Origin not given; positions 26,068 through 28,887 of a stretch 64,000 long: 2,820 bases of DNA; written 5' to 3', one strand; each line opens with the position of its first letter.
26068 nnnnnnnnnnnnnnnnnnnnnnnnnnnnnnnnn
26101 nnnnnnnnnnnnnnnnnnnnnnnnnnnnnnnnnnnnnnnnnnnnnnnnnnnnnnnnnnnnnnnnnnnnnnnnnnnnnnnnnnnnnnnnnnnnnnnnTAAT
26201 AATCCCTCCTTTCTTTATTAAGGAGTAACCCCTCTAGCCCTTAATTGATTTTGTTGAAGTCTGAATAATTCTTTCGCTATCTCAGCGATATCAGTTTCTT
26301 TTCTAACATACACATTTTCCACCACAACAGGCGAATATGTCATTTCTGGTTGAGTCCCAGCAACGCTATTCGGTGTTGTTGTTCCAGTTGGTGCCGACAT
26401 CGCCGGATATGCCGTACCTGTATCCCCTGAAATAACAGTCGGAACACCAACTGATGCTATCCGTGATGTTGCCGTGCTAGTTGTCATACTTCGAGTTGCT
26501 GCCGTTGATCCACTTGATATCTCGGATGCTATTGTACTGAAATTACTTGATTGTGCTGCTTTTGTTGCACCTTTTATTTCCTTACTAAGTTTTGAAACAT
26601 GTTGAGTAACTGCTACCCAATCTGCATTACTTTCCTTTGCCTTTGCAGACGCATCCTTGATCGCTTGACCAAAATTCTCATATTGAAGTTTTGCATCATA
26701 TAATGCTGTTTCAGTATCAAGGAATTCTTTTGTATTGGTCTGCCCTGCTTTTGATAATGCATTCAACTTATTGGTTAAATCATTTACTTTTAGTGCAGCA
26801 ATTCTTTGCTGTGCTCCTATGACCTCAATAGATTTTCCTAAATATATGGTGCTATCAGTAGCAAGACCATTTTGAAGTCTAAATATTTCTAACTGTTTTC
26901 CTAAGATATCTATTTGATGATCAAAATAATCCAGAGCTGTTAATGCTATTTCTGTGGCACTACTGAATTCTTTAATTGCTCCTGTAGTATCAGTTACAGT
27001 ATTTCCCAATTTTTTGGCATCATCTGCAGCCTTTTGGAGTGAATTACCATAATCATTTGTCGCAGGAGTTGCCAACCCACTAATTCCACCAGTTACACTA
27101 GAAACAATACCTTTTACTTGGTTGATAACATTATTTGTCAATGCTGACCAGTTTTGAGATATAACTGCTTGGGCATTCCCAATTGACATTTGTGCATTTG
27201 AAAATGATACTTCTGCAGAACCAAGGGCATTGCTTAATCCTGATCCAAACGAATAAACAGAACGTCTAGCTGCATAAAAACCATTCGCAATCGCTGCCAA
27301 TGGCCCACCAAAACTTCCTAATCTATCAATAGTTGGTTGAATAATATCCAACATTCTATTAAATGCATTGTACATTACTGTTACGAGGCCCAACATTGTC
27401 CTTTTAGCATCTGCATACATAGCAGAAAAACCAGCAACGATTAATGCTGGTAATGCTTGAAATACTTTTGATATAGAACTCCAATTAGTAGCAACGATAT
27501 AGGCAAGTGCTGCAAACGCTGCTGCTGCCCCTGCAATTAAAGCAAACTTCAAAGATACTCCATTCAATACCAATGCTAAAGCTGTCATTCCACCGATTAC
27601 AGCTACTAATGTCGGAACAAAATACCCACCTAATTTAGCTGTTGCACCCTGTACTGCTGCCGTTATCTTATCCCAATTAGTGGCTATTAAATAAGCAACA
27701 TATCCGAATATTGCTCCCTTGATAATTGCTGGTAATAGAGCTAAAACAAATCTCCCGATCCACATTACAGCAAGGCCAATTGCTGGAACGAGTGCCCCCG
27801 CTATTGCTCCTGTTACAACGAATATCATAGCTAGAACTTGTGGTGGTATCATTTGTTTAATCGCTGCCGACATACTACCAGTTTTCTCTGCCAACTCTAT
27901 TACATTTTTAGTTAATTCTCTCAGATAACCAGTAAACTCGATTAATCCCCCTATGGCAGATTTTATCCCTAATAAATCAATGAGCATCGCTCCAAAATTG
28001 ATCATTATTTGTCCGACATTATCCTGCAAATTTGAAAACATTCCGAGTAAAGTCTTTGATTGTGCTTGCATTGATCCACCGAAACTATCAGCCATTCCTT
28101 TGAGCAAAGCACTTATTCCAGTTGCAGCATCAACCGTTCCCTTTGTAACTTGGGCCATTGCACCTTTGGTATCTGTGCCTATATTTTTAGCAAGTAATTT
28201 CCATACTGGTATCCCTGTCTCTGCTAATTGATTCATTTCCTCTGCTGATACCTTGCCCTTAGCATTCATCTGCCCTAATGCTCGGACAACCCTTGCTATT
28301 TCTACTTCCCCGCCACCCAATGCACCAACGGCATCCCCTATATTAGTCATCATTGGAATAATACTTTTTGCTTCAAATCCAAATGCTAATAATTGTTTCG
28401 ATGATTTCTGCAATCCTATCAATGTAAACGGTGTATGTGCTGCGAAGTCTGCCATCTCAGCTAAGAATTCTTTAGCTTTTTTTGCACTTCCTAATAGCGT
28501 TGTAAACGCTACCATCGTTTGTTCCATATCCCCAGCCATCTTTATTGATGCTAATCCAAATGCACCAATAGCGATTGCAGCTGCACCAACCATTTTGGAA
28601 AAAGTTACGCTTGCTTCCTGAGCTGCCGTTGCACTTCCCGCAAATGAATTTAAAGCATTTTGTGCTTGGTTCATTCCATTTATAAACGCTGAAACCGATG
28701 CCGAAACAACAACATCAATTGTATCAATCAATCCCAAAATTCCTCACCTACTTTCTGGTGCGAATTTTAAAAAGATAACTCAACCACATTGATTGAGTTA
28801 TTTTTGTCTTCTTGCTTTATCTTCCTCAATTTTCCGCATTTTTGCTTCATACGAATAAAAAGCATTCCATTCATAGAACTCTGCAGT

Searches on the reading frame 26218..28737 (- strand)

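Call 14: search_protein_families(library=phrogs, proteins=[window:26218-28737:-], max_evalue=0.00001)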
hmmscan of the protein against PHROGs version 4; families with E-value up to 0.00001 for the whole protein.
window:26218-28737:- (839 aa): 12 families
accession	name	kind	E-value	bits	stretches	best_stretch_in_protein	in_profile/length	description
phrog_12798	-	tail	1.7e-73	249.3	1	6-365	6-359/1031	tail length tape measure protein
phrog_9959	-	tail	5.5e-33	114.7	1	64-250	71-256/1708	tail length tape measure protein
phrog_973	-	tail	8.3e-25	87.9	1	12-295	69-372/1465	tail length tape measure protein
phrog_1686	-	tail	2.4e-21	76.4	1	19-740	74-703/1224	tail length tape measure protein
phrog_33570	-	unknown function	4.3e-18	66.2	1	66-242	258-431/686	-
phrog_16017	-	unknown function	5.1e-18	65.3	1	32-244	215-429/1234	-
phrog_58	-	tail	4.4e-13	49.5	1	21-591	297-910/1544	tail length tape measure protein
phrog_16692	-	unknown function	6.8e-12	45.6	1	46-279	160-412/1107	-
phrog_1942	-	tail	1.2e-11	44.9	1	11-252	105-335/1178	tail length tape measure protein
phrog_31957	-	unknown function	6.9e-07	28.9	1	55-244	218-422/1134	-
phrog_1272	-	tail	5.7e-06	25.3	0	216-603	529-891/1606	tail length tape measure protein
phrog_5062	-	tail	9.8e-06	25.7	1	52-254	147-337/753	tail length tape measure protein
